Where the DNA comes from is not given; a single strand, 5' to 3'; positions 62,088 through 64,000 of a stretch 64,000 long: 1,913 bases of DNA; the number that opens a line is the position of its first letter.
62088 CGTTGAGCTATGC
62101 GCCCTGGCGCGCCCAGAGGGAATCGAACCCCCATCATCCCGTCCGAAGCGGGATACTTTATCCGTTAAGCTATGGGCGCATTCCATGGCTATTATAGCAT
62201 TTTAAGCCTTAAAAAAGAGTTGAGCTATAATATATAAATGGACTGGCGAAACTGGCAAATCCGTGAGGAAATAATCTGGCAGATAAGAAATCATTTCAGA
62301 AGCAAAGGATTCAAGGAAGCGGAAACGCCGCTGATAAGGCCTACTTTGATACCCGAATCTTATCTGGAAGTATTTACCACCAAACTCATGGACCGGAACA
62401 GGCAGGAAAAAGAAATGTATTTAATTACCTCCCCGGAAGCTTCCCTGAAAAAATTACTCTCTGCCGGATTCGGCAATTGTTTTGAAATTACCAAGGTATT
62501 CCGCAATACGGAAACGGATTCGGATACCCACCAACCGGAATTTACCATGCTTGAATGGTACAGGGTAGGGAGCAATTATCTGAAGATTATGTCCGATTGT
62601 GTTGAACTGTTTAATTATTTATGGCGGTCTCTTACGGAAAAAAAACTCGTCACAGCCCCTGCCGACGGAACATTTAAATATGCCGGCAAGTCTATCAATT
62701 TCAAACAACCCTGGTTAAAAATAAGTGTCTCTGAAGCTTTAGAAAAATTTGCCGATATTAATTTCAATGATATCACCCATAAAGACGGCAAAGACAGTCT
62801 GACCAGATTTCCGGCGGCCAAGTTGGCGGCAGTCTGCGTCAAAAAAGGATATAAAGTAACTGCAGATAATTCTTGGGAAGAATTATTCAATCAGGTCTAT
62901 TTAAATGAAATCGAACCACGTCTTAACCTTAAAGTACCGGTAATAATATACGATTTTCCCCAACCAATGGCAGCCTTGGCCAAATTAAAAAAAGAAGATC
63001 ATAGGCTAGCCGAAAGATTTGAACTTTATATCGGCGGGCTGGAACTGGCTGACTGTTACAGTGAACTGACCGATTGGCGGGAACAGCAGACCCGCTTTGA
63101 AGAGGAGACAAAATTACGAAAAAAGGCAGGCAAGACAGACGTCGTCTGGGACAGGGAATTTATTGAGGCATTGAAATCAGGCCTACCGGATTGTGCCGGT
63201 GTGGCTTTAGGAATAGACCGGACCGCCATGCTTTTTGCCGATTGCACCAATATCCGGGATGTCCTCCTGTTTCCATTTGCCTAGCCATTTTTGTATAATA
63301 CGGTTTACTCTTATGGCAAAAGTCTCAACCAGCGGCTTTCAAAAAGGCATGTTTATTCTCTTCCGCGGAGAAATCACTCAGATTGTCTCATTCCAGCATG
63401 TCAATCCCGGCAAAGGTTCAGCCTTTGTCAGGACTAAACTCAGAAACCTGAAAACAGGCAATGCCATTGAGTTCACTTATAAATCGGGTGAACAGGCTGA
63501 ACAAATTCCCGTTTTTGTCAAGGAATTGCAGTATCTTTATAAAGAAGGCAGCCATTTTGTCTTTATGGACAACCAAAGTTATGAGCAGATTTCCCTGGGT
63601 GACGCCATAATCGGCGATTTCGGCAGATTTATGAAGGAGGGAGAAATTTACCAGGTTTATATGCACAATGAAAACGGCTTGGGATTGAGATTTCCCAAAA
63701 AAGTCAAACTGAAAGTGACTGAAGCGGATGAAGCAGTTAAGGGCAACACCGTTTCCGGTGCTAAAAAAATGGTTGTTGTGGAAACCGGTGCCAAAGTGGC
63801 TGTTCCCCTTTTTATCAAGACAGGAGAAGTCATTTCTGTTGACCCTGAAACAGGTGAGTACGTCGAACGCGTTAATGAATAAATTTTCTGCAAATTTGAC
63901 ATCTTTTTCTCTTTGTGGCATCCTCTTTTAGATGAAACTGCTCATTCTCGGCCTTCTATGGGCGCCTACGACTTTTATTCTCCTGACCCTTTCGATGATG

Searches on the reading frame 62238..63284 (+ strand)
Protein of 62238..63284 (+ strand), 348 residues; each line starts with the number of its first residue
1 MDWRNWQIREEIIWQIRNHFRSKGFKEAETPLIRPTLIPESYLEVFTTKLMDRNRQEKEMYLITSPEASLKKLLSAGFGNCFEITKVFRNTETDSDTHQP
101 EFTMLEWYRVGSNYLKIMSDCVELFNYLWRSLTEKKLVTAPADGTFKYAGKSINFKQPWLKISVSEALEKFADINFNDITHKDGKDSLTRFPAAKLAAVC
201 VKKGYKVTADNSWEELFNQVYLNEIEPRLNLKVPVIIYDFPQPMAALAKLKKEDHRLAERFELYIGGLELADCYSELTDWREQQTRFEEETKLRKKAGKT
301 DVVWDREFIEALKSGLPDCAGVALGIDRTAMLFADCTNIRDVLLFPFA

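Call 63: search_protein_families(library=pfam, proteins=[window:62238-63284:+], max_evalue=0.001)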
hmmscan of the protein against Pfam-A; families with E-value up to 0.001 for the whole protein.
window:62238-63284:+ (348 aa): 2 families
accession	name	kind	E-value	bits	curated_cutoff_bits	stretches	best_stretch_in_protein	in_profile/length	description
PF00152.25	tRNA-synt_2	-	3.7e-52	177.7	25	1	5-346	21-305/308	tRNA synthetases class II (D, K and N)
PF01409.25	tRNA-synt_2d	-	6.4e-07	29.5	19.8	0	80-156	104-177/246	tRNA synthetases class II core domain (F)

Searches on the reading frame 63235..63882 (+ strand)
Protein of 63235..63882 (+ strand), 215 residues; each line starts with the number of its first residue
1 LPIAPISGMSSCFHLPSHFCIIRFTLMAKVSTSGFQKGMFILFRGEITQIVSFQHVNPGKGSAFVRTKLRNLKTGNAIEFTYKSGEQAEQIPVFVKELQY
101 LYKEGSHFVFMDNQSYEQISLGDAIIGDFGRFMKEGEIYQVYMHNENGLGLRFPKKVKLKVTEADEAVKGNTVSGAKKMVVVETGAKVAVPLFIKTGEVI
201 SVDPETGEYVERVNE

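Call 63: search_protein_families(library=pfam, proteins=[window:63235-63882:+], max_evalue=0.001)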
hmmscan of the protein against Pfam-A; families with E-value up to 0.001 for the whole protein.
window:63235-63882:+ (215 aa): 3 families
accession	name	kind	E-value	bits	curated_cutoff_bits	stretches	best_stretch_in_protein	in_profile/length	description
PF09285.17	Elong-fact-P_C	-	1e-21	76.8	25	1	157-212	1-56/56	Elongation factor P, C-terminal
PF08207.18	EFP_N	-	6.4e-21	74.6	23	1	31-87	1-57/58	Elongation factor P (EF-P) KOW-like domain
PF01132.26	EFP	-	7.6e-18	64.7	27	1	96-147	1-52/54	Elongation factor P (EF-P) OB domain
